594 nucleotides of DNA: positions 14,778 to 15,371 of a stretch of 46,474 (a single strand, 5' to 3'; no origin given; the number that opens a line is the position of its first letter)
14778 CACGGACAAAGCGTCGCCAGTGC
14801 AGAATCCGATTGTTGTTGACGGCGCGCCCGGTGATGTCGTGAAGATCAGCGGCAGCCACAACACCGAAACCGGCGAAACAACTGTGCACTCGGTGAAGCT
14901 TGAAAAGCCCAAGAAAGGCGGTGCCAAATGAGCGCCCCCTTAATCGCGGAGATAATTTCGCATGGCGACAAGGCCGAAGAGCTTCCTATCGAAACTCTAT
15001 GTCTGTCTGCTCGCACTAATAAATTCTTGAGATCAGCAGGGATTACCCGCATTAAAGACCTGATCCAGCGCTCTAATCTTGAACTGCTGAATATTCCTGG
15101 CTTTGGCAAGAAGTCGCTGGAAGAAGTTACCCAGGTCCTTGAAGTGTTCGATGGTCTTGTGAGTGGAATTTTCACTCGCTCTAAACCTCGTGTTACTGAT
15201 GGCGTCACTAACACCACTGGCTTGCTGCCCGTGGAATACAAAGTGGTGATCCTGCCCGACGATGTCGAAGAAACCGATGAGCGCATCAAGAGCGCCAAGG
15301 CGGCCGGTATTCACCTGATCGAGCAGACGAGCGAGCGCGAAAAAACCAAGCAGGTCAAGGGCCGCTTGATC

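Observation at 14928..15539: Single ORF fusing an RNA polymerase alpha-CTD-like domain to a GroES-like co-chaperonin, in a low-GC insert between portal and scaffold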

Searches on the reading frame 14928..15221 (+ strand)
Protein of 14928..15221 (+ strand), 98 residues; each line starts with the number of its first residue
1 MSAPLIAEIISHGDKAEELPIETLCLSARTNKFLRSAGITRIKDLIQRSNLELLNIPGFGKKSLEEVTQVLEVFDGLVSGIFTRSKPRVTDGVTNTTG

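Call 12: find_homologous_proteins(query=window:14928-15221:+, max_evalue=10)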
Query seq(98 aa): 5 candidates shared short words with the query, none scored E <= 10.

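Call 17: find_related_loci(query=window:14928-15221:+, collection=viral_contigs, flank=5000)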
Query window:14928-15221:+ (98 aa) in viral_contigs; peptide patterns used: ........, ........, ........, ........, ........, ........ (x = any residue, [..] = any of these).
27 stretches matched a pattern, but none encodes a relative of the query by tblastn (E <= 1e-3).

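Call 24: search_protein_representatives(protein=window:14928-15221:+)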
Query: 98 residues. Proteins with E-value up to 0.001 (for the whole library): 1661; up to 1e-10: 110; up to 1e-30: 1. The best 150 are listed.
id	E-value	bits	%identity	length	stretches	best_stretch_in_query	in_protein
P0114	3.5e-50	184.1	37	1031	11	18-73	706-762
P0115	3.8e-30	120.1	38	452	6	21-75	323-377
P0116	1.3e-28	115.2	36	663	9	18-71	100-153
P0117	1.9e-28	114.6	31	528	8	10-72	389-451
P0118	7.8e-27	109.5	40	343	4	18-90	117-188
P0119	1.8e-25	105.1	38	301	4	19-75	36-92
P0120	7.6e-24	100.0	34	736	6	10-71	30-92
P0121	6.2e-22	93.8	36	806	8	21-74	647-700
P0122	9.7e-22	93.2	41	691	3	16-74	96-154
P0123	4.1e-21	91.2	35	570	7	26-68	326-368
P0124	6.4e-21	90.6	41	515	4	18-72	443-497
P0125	1.3e-20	89.6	37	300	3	12-72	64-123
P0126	1.4e-20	89.5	43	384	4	19-75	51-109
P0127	8.9e-20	87.0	39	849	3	14-80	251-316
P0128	2.8e-19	85.3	41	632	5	19-69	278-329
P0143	1.7e-15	73.3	45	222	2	19-75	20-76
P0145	2.2e-15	72.9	39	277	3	19-76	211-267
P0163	1.3e-13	67.3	44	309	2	13-71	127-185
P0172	4.0e-13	65.7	47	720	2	20-73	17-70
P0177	9.2e-13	64.5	40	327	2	2-74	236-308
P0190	3.2e-12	62.8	39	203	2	18-71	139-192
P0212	5.5e-11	58.9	45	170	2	20-72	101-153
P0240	2.6e-10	56.7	44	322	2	3-73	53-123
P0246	3.9e-10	56.1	39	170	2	13-72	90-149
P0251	5.4e-10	55.7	42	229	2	19-93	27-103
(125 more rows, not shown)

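Call 28: search_protein_families(library=pfam, proteins=[P0118, P0190, P0246, P0143, P0163, P0240, P0145, P0251, P0177, P0172], max_evalue=0.001)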
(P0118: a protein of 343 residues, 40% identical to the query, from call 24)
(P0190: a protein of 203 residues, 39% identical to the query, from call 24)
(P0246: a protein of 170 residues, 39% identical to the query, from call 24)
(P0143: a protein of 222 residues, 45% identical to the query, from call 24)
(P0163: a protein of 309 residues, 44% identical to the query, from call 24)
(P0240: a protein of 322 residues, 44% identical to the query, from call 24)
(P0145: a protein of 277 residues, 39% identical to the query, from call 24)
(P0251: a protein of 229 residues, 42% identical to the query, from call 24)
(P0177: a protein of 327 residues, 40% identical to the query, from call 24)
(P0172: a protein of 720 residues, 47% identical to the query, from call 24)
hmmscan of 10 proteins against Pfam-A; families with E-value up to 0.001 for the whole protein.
P0118 (343 aa): 3 families
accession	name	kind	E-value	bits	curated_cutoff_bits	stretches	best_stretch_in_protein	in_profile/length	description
PF03118.21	RNA_pol_A_CTD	-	2e-54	181.6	23.8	4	190-249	8-67/67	Bacterial RNA polymerase, alpha chain C terminal domain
PF14520.12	HHH_5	-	1.2e-06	29.3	27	0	207-247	16-55/57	Helix-hairpin-helix domain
PF18017.8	SAM_4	-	3.4e-06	27.5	23.6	0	128-150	45-67/84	SAM domain (Sterile alpha motif)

P0190 (203 aa): 3 families
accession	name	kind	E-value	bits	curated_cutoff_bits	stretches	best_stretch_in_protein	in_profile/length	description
PF03118.21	RNA_pol_A_CTD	-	9.6e-44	147.4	23.8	2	131-193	4-66/67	Bacterial RNA polymerase, alpha chain C terminal domain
PF14520.12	HHH_5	-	0.00034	21.5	27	0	155-188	19-51/57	Helix-hairpin-helix domain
PF22993.4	SAM_EPH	-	0.00079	19.6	27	0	154-175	22-43/60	Ephrin receptor 1 SAM domain-like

P0246 (170 aa): 4 families
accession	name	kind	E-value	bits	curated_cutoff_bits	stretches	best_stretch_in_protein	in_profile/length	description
PF03118.21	RNA_pol_A_CTD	-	1.4e-29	102.1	23.8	2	96-150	13-67/67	Bacterial RNA polymerase, alpha chain C terminal domain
PF14520.12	HHH_5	-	3.4e-11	43.9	27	1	112-148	19-55/57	Helix-hairpin-helix domain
PF21794.3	RAD51D_N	-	1.5e-06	28.7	27.3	0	107-148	16-57/60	RAD51D, N-terminal domain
PF10391.15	DNA_pol_lambd_f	-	0.00047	20.4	29.8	0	109-128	15-34/51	Fingers domain of DNA polymerase lambda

P0143 (222 aa): 4 families
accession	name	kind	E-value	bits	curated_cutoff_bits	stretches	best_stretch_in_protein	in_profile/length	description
PF03118.21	RNA_pol_A_CTD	-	4.4e-43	145.3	23.8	2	16-74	9-67/67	Bacterial RNA polymerase, alpha chain C terminal domain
PF14716.13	HHH_8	-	6.5e-05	23.7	30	0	47-73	43-69/73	Helix-hairpin-helix domain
PF21794.3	RAD51D_N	-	7.6e-05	23.3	27.3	0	121-166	12-57/60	RAD51D, N-terminal domain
PF14520.12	HHH_5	-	0.00026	21.8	27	0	128-164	17-53/57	Helix-hairpin-helix domain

P0163 (309 aa): 3 families
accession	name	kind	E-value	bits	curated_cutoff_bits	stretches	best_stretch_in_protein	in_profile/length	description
PF03118.21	RNA_pol_A_CTD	-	1.2e-34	118.2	23.8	2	128-185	8-65/67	Bacterial RNA polymerase, alpha chain C terminal domain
PF14520.12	HHH_5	-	7.3e-08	33.2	27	0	148-179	18-49/57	Helix-hairpin-helix domain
PF04545.22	Sigma70_r4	-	1.7e-05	24.6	24.1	1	234-256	22-44/50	Sigma-70, region 4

P0240 (322 aa): 2 families
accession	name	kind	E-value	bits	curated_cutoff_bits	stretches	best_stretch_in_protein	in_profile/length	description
PF03118.21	RNA_pol_A_CTD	-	1.8e-42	143.4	23.8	2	69-122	13-66/67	Bacterial RNA polymerase, alpha chain C terminal domain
PF14520.12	HHH_5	-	1.9e-06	28.7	27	0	86-119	20-53/57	Helix-hairpin-helix domain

P0145 (277 aa): 7 families
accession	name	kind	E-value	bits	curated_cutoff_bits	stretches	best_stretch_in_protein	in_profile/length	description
PF03118.21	RNA_pol_A_CTD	-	1.1e-54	182.5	23.8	3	203-263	5-65/67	Bacterial RNA polymerase, alpha chain C terminal domain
PF21794.3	RAD51D_N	-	3e-11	43.8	27.3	0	145-192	12-59/60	RAD51D, N-terminal domain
PF14520.12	HHH_5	-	9.7e-11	42.4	27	1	226-263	18-55/57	Helix-hairpin-helix domain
PF14229.12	DUF4332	-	1e-08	35.8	23.2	0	58-87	61-90/122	Domain of unknown function (DUF4332)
PF22993.4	SAM_EPH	-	5.4e-06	26.5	27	0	65-89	22-46/60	Ephrin receptor 1 SAM domain-like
PF04994.19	TfoX_C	-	0.00081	19.9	23.1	0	58-79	11-32/81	TfoX C-terminal domain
PF21704.3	POLH-Rev1_HhH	-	0.00083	20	27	0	153-177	18-42/56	DNApol eta/Rev1, HhH motif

P0251 (229 aa): 1 family
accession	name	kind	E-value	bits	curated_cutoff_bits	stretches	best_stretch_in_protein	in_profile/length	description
PF03118.21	RNA_pol_A_CTD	-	1.2e-36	124.7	23.8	2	23-79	9-65/67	Bacterial RNA polymerase, alpha chain C terminal domain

P0177 (327 aa): 2 families
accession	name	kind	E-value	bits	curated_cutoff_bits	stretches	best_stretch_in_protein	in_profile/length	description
PF03118.21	RNA_pol_A_CTD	-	1.4e-43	146.8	23.8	2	249-307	9-67/67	Bacterial RNA polymerase, alpha chain C terminal domain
PF14520.12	HHH_5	-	3e-06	28.1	27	0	268-306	18-56/57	Helix-hairpin-helix domain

P0172 (720 aa): 2 families
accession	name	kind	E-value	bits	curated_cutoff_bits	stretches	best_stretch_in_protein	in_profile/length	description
PF03118.21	RNA_pol_A_CTD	-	4.2e-37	126.1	23.8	2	113-172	7-66/67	Bacterial RNA polymerase, alpha chain C terminal domain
PF04545.22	Sigma70_r4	-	0.00031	20.6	24.1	0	239-274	11-42/50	Sigma-70, region 4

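Call 32: search_dna_similar(query=window:14928-15221:+, collection=phages, mode=protein, max_evalue=1, max_rows=30)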
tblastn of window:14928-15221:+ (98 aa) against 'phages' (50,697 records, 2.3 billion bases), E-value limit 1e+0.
Records with a match: 24; places in all: 24; records where one place covers at least 80% of the query: 0.
Best place of each record, by identity: <60% 24.
By first word of the organism name: Bacteriophage 10; Salmonella 3; Acinetobacter 2; Staphylococcus 2; Enterococcus 2; Listeria 2; Ruegeria 2; Roseobacter 1.
By host as written in the record: - 13; Homo sapiens 2; Staphylococcus aureus 2; Listeria monocytogenes 2; Ruegeria pomeroyi DSS-3 2; Salmonella enterica subsp. enterica serovar Kentucky 1; Enterococcus faecalis 1; Roseobacter sp. FZCC1911 1.
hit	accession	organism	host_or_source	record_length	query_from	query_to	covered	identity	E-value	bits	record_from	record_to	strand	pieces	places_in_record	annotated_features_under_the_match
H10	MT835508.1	Bacteriophage sp.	human fecal samples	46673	14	72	60%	44.1%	2e-6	49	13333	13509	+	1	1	record has no annotation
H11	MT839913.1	Bacteriophage sp.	human fecal samples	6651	14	72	60%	40.7%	4e-6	49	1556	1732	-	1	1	record has no annotation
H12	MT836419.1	Bacteriophage sp.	human fecal samples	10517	14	74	62%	39.3%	5e-5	45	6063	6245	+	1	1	record has no annotation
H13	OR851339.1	Salmonella phage S.Kent 1-2-1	Salmonella enterica subsp. enterica ...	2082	20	71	53%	44.2%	3e-6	49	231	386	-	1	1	record has no annotation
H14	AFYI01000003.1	Salmonella enterica subsp. enterica serovar Infantis str. ...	Homo sapiens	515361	20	71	53%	44.2%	3e-6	49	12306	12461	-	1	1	DNA-directed RNA polymerase, alpha subunit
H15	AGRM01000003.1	Salmonella enterica subsp. houtenae str. ATCC BAA-1581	Homo sapiens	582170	20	71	53%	44.2%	3e-6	49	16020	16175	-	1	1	DNA-directed RNA polymerase, alpha subunit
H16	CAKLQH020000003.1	Acinetobacter phage MD-2021a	not known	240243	20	71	53%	44.2%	5e-6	48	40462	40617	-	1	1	rpoA: DNA-directed RNA polymerase subunit alpha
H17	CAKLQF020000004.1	Acinetobacter phage MD-2021a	not known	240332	20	71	53%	44.2%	5e-6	48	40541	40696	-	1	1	rpoA: DNA-directed RNA polymerase subunit alpha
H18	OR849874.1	Staphylococcus phage SA 1298 Kay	Staphylococcus aureus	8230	14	72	60%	39.0%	3e-5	46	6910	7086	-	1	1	record has no annotation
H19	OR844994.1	Staphylococcus phage SA 1306 Kay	Staphylococcus aureus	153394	14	72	60%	39.0%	3e-5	46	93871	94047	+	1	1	record has no annotation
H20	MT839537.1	Bacteriophage sp.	human fecal samples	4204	19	71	54%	41.5%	2e-4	44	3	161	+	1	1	record has no annotation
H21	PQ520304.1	Enterococcus phage IME_EF3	-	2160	11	67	58%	38.6%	2e-4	44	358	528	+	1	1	record has no annotation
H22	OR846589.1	Enterococcus phage Efs 1-1-1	Enterococcus faecalis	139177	11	67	58%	38.6%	2e-4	44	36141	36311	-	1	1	record has no annotation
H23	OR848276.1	Listeria phage LM 4-14-1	Listeria monocytogenes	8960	11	67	58%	38.6%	2e-4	44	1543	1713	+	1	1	record has no annotation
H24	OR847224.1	Listeria phage LM 4-11-1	Listeria monocytogenes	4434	11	67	58%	38.6%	2e-4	44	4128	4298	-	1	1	record has no annotation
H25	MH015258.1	Ruegeria phage vB_RpoS-V16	Ruegeria pomeroyi DSS-3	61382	1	67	68%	31.6%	2e-1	35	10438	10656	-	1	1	HTH-domain containing protein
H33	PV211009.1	Roseobacter phage CRP-701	Roseobacter sp. FZCC1911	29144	21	69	50%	32.7%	2e-1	35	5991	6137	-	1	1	DNA-directed RNA polymerase subunit alpha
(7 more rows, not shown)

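Call 38: get_annotated_region(hit=H33, flank=3000)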
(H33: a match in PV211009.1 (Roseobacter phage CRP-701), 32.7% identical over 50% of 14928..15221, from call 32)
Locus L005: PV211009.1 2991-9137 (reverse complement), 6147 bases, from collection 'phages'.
description: Roseobacter phage CRP-701, complete genome.
organism: Roseobacter phage CRP-701 (NCBI taxid 3417979)
taxonomy: Viruses; Duplodnaviria; Heunggongvirae; Uroviricota; Caudoviricetes
host: Roseobacter sp. FZCC1911; source: seawater; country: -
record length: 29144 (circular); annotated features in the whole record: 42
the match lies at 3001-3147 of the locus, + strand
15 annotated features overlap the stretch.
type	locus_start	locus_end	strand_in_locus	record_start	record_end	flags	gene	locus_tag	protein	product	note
CDS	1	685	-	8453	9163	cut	-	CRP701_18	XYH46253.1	DNA-methyltransferase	-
CDS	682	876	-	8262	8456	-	-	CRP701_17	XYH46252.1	hypothetical protein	-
CDS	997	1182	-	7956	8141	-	-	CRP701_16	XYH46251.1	hypothetical protein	-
CDS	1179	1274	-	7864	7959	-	-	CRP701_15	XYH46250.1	hypothetical protein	-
CDS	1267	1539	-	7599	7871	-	-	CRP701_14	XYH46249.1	hypothetical protein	-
CDS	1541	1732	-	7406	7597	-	-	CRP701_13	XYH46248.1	hypothetical protein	-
CDS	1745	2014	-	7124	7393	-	-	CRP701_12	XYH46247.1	hypothetical protein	-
CDS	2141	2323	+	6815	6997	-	-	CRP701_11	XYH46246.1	hypothetical protein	-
CDS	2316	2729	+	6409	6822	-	-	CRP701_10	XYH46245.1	putative PDDEXK endonuclease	-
CDS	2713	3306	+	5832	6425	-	-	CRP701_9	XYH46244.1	DNA-directed RNA polymerase subunit alpha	-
CDS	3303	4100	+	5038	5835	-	-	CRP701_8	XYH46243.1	PD-(D/E)XK nuclease-like domain-containing protein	-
CDS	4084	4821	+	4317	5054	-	-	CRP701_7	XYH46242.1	hypothetical protein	-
CDS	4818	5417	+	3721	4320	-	-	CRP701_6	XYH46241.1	ssDNA-binding protein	-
CDS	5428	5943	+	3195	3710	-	-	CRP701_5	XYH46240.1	VUT family protein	-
CDS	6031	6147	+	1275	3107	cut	-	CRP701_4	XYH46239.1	DNA primase/helicase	-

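Call 39: get_annotated_region(hit=H25, flank=3000)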
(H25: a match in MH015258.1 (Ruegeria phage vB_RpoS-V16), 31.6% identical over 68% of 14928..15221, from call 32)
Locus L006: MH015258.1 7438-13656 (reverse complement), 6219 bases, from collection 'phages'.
description: Ruegeria phage vB_RpoS-V16, complete genome.
organism: Ruegeria phage vB_RpoS-V16 (NCBI taxid 2218618)
taxonomy: Viruses; Duplodnaviria; Heunggongvirae; Uroviricota; Caudoviricetes; Casjensviridae
host: Ruegeria pomeroyi DSS-3; source: Inner Harbor water; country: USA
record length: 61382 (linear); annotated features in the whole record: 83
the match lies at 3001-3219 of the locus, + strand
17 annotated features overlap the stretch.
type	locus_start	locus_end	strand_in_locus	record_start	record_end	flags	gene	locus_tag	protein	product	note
CDS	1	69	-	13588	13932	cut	-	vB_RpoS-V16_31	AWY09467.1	hypothetical protein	-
CDS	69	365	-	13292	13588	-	-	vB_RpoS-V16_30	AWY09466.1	hypothetical protein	-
CDS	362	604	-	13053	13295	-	-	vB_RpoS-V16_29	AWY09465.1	hypothetical protein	-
CDS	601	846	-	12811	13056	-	-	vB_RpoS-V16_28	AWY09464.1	hypothetical protein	-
CDS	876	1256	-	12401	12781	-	-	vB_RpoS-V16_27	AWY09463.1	hypothetical protein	-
CDS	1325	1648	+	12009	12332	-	-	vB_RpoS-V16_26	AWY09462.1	hypothetical protein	-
CDS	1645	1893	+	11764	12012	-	-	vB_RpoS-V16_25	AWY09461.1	HTH-domain containing protein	-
CDS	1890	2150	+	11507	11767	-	-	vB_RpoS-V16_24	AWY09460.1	HTH-domain containing protein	-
CDS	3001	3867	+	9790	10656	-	-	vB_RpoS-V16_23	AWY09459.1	HTH-domain containing protein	-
CDS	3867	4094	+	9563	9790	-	-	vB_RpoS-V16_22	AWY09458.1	hypothetical protein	-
CDS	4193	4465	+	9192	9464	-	-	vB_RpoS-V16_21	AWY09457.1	hypothetical protein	-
CDS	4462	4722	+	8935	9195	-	-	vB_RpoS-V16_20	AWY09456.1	hypothetical protein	-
CDS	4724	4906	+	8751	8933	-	-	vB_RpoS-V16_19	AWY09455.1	hypothetical protein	-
CDS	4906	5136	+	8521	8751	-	-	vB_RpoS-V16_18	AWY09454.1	hypothetical protein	-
CDS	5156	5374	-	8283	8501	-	-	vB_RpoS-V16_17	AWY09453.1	hypothetical protein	-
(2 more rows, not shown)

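Call 40: get_annotated_region(hit=H10, flank=4000)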
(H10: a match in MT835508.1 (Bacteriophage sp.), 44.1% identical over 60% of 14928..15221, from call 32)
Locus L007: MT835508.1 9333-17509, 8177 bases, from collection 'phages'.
description: UNVERIFIED: Bacteriophage sp. clone scaffold_68 genomic sequence.
organism: Bacteriophage sp. (NCBI taxid 38018)
taxonomy: Viruses
host: -; source: human fecal samples; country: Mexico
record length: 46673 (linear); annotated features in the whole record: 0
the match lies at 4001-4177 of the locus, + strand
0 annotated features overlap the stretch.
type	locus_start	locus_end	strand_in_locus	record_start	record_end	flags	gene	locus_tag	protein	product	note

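Call 41: search_protein_families(library=pfam, proteins=[L005:2713-3303:+, L006:3001-3864:+], max_evalue=0.01)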
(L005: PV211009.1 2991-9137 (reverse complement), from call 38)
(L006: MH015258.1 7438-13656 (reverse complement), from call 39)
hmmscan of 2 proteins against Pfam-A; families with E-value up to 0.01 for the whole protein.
L005:2713-3303:+ (197 aa): 3 families
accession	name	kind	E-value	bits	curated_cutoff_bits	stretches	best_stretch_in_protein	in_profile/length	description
PF03118.21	RNA_pol_A_CTD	-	2.9e-10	40.1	23.8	1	89-147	7-65/67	Bacterial RNA polymerase, alpha chain C terminal domain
PF14520.12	HHH_5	-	0.001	20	27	0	107-148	15-56/57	Helix-hairpin-helix domain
PF15294.11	Leu_zip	-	0.0047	16.9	28.2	1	28-135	136-234/275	Leucine zipper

L006:3001-3864:+ (288 aa): 1 family
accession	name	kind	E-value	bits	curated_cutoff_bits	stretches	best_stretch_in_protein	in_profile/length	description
PF03118.21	RNA_pol_A_CTD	-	1.2e-10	41.4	23.8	1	25-73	13-61/67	Bacterial RNA polymerase, alpha chain C terminal domain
